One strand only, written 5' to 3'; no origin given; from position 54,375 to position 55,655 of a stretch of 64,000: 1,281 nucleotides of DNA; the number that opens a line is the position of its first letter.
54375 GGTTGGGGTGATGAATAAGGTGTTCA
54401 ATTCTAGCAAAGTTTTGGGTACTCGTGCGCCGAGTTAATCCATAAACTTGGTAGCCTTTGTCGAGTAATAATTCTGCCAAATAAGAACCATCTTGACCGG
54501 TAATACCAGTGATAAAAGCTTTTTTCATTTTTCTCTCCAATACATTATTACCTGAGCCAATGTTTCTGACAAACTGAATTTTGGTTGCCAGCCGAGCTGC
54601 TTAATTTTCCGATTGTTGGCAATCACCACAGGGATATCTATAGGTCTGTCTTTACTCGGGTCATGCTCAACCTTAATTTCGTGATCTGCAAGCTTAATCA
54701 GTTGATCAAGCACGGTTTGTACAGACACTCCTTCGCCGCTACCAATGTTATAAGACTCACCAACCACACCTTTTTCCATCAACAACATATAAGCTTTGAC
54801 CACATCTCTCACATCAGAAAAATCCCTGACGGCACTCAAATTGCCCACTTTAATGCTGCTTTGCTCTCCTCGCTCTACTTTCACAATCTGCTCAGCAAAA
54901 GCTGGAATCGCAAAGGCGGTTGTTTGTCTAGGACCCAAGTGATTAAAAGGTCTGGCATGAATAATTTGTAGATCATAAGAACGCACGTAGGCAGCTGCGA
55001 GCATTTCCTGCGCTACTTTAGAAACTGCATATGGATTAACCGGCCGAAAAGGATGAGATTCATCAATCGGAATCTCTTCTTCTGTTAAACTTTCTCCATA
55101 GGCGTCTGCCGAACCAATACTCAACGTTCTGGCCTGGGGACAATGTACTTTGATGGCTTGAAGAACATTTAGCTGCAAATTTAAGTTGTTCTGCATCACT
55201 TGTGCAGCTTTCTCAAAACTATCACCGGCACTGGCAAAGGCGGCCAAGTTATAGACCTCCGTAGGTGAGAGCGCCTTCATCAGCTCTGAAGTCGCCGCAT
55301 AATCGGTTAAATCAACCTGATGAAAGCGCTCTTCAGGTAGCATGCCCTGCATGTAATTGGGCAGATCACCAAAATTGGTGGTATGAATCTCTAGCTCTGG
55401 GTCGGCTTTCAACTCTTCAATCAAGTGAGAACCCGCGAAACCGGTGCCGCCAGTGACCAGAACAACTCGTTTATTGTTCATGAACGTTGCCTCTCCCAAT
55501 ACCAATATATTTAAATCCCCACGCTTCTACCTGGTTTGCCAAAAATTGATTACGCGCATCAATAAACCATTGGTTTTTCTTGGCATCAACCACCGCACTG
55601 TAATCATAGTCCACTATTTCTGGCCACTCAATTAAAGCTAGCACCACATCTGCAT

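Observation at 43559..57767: Second glycan island with GT-C paralogs and the D-rhamnose pathway (gmd-rmd), ugd and a DD-carboxypeptidase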

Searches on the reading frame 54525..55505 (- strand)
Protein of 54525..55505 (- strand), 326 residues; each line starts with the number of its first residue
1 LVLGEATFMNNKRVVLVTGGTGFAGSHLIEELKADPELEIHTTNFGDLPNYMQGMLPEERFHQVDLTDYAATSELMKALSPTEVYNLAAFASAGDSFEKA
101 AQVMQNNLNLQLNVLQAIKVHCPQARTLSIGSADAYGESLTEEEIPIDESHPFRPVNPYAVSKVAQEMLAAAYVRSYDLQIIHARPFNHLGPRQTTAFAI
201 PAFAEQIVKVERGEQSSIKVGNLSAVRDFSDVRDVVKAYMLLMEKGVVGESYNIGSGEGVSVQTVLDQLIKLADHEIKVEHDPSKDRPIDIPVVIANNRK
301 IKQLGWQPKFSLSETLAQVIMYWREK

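Call 3: search_protein_families(library=pfam, proteins=[window:54525-55505:-])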
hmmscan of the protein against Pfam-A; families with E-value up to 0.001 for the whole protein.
window:54525-55505:- (326 aa): 6 families
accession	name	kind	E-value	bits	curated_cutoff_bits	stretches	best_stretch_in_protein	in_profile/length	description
PF16363.11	GDP_Man_Dehyd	-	1.1e-63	216.2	27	1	16-318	1-331/332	GDP-mannose 4,6 dehydratase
PF01370.27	Epimerase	-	1.1e-53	182.6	20.9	1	15-255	1-240/240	NAD dependent epimerase/dehydratase family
PF02719.21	Polysacc_synt_2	-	5e-07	29.6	20.2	1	15-279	1-253/293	Polysaccharide biosynthesis protein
PF04321.23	RmlD_sub_bind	-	1.2e-06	28.3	27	1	15-173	3-139/287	RmlD substrate binding domain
PF01073.25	3Beta_HSD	-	1.7e-06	27.7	22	1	16-241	1-227/280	3-beta hydroxysteroid dehydrogenase/isomerase family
PF07993.18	NAD_binding_4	-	0.00022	20.9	20.1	0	17-34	1-18/258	Male sterility protein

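Call 5: search_protein_families(library=ncbifam, proteins=[window:54525-55505:-], max_evalue=0.01)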
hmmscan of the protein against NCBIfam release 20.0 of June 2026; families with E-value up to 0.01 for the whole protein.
window:54525-55505:- (326 aa): 26 families (the best 25 are shown)
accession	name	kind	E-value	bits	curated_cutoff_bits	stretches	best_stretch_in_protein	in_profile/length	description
TIGR04180.1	EDH_00030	hypoth_equivalog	1.3e-46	159.1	475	1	15-310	1-296/297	NAD-dependent 4,6-dehydratase LegB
TIGR01181.1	dTDP_gluc_dehyt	equivalog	1.2e-42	146.2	365.1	1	15-324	2-312/321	dTDP-glucose 4,6-dehydratase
TIGR01179.1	galE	equivalog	6.3e-35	120.6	262.3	1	15-325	2-326/332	UDP-glucose 4-epimerase GalE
TIGR01472.1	gmd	equivalog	8e-32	110.8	415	1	16-286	4-281/342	GDP-mannose 4,6-dehydratase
NF047922.1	GDPFucSynFcl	equivalog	3.5e-24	85.8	500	1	15-321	5-299/308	GDP-L-fucose synthase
TIGR02197.1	heptose_epim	equivalog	8.8e-21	74.4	274.6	1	15-280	1-267/316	ADP-glyceromanno-heptose 6-epimerase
TIGR02622.1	CDP_4_6_dhtase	equivalog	9.9e-21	74.2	278.45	1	11-324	3-331/352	CDP-glucose 4,6-dehydratase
NF007582.0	PRK10217.1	equivalog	1.9e-18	66.7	698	1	13-318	2-326/355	dTDP-glucose 4,6-dehydratase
NF007490.0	PRK10084.1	subfamily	1e-16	60.9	649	1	15-322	3-333/361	dTDP-glucose 4,6-dehydratase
NF011728.1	PRK15181.1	equivalog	1.9e-16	60.1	760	1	12-323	16-337/348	Vi polysaccharide biosynthesis UDP-N-acetylglucosaminuronic acid C-4 epimerase TviC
NF007956.0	PRK10675.1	subfamily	1.7e-14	53.7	394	1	15-324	3-329/338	UDP-glucose 4-epimerase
NF008360.0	PRK11150.1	equivalog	1e-13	51.2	452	1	15-310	2-292/310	ADP-glyceromanno-heptose 6-epimerase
NF052578.1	StrlDmthSdmBMthl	equivalog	5e-11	42.9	600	1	15-275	3-247/328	sterol demethylase protein SdmB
TIGR03466.1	HpnA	hypoth_equivalog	5.8e-11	41.8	367.65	1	14-278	2-251/327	hopanoid-associated sugar epimerase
NF008872.0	PRK11908.1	equivalog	1.1e-10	41.1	294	1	14-325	3-337/349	bifunctional UDP-4-keto-pentose/UDP-xylose synthase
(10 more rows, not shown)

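Call 7: search_solved_structures(query=window:54525-55505:-, max_evalue=1e-10, show_alignments=2)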
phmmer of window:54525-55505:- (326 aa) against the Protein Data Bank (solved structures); distinct sequences matched with E-value up to 1e-10: 94 (the best 60 are shown).
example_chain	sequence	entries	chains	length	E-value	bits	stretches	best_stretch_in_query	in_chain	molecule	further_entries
2pk3_A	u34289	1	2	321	1.6e-62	215.3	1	15-325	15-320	GDP-6-deoxy-D-lyxo-4-hexulose reductase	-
6x3b_A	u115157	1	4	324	1.9e-40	142.8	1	62-324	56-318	GDP-6-deoxy-D-mannose reductase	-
7us5_A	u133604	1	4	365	5.2e-34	121.7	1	12-325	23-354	GDP-D-GLYCERO-D-MANNO-HEPTOSE 4,6-DEHYDRATASE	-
4zrm_A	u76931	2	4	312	2.9e-29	106.1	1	15-325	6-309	UDP-glucose 4-epimerase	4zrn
2p5u_A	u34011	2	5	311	4.5e-29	105.5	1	15-322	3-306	UDP-glucose 4-epimerase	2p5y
4lw8_A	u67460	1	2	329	5.6e-28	101.9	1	13-320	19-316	Putative epimerase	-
7kf3_A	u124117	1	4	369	1e-25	94.4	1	12-268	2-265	GDP-mannose 4,6-dehydratase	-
1db3_A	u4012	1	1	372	1.4e-25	94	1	13-268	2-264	GDP-MANNOSE 4,6-DEHYDRATASE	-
2z1m_A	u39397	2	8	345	3.9e-25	92.6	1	12-314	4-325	GDP-D-mannose dehydratase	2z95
1rpn_A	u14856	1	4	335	5.9e-25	92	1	13-319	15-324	GDP-mannose 4,6-dehydratase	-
1n7g_A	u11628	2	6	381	9.5e-25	91.3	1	5-315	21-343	GDP-D-mannose-4,6-dehydratase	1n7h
6dnt_A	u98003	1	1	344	2.2e-24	90.1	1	9-318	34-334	NAD-dependent epimerase/dehydratase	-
2hun_A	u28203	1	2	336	6.1e-23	85.4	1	14-322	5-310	336aa long hypothetical dTDP-glucose 4,6-dehydratase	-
8wxk_A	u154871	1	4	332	1.4e-22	84.1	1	12-326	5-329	UDP-glucose 4-epimerase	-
6bi4_A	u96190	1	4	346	2e-22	83.7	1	7-325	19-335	dTDP-glucose 4,6-dehydratase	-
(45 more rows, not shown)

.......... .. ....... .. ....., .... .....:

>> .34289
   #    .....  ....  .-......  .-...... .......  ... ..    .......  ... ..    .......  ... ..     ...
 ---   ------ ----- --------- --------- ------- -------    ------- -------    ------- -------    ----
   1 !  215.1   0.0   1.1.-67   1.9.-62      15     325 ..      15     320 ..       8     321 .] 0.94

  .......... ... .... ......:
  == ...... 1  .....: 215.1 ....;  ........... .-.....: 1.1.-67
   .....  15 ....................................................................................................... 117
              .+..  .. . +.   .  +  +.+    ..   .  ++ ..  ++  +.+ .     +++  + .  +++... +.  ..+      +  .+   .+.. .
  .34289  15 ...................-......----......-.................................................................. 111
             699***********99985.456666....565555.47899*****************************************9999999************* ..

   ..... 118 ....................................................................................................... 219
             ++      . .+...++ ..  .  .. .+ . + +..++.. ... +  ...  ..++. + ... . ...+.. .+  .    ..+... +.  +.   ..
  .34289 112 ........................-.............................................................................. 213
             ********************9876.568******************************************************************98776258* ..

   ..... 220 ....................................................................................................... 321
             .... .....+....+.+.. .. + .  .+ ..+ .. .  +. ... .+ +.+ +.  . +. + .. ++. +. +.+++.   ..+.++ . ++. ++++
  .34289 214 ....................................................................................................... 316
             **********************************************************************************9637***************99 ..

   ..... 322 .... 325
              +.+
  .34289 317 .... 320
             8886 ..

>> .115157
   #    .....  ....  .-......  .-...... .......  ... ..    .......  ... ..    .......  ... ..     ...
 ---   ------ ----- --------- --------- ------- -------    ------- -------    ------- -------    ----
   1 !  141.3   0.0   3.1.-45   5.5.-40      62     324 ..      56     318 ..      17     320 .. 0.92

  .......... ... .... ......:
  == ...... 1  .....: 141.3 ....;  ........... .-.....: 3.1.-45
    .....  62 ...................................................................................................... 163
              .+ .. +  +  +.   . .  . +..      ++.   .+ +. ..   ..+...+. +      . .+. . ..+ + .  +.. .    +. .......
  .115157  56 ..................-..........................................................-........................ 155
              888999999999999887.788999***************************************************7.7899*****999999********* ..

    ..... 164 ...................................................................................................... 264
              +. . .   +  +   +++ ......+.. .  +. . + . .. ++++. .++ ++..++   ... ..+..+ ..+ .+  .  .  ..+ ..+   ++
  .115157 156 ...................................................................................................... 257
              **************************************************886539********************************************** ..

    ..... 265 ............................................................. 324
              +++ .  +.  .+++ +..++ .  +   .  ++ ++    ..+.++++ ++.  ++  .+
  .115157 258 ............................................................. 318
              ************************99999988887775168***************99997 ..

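Call 9: find_homologous_proteins(query=window:54528-55481:-, max_evalue=1e-20)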
Query seq(318 aa) (318 aa): 6132 proteins with E <= 1e-20 among 8000 candidates; the best 120 are listed.
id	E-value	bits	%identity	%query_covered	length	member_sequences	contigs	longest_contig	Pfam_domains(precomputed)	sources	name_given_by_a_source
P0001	2.0e-206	703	100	100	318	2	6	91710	PF04321.24,PF16363.12,PF02719.22,PF01073.26,PF01370.28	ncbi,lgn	-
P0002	3.5e-157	541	75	99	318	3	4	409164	PF04321.24,PF16363.12,PF02719.22,PF01073.26,PF07993.19,PF01370.28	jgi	-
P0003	2.4e-120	420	59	98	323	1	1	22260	PF04321.24,PF16363.12,PF02719.22,PF07993.19,PF01370.28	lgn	-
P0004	8.2e-120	418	57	100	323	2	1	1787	PF04321.24,PF16363.12,PF02719.22,PF01073.26,PF07993.19,PF01370.28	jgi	jgi:GDP-4-dehydro-6-deoxy-D-mannose reductase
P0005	1.0e-118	415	60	98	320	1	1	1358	PF04321.24,PF16363.12,PF02719.22,PF01073.26,PF01370.28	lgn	-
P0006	2.7e-117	410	59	98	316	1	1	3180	PF04321.24,PF16363.12,PF01370.28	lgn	-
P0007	7.8e-116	405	56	98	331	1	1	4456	PF04321.24,PF16363.12,PF02719.22,PF01370.28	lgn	-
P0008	8.0e-115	402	58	98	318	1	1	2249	PF04321.24,PF16363.12,PF02719.22,PF01073.26,PF07993.19,PF01370.28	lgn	-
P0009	2.1e-114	400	56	99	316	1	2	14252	PF04321.24,PF16363.12,PF01370.28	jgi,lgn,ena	-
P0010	7.5e-113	395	55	97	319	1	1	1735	PF04321.24,PF16363.12,PF02719.22,PF01073.26,PF07993.19,PF01370.28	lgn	-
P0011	5.9e-112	392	54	99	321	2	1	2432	PF04321.24,PF16363.12,PF02719.22,PF01073.26,PF01370.28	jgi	jgi:GDP-4-dehydro-6-deoxy-D-mannose reductase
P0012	1.1e-111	392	57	98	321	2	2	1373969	PF04321.24,PF16363.12,PF01370.28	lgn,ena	-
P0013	4.2e-111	390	55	99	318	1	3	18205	PF04321.24,PF16363.12,PF02719.22,PF01073.26,PF07993.19,PF01370.28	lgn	-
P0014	5.3e-111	389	54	98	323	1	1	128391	PF04321.24,PF16363.12,PF02719.22,PF01370.28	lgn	-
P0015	7.9e-111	389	55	98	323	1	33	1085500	PF04321.24,PF16363.12,PF02719.22,PF01073.26,PF01370.28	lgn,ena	-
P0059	2.8e-105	370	53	97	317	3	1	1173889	PF04321.24,PF16363.12,PF02719.22,PF01073.26,PF07993.19,PF01370.28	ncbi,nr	ncbi:MAG: GDP-mannose 4,6-dehydratase [Patescibacteria group bacterium]|nr:MAG: GDP-mannose 4,6-dehy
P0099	8.7e-102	359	52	100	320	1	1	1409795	PF04321.24,PF16363.12,PF02719.22,PF01370.28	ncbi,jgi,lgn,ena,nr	ncbi:MAG TPA: GDP-mannose 4,6-dehydratase [Vitreimonas sp.]|nr:GDP-mannose 4,6-dehydratase [Vitreimo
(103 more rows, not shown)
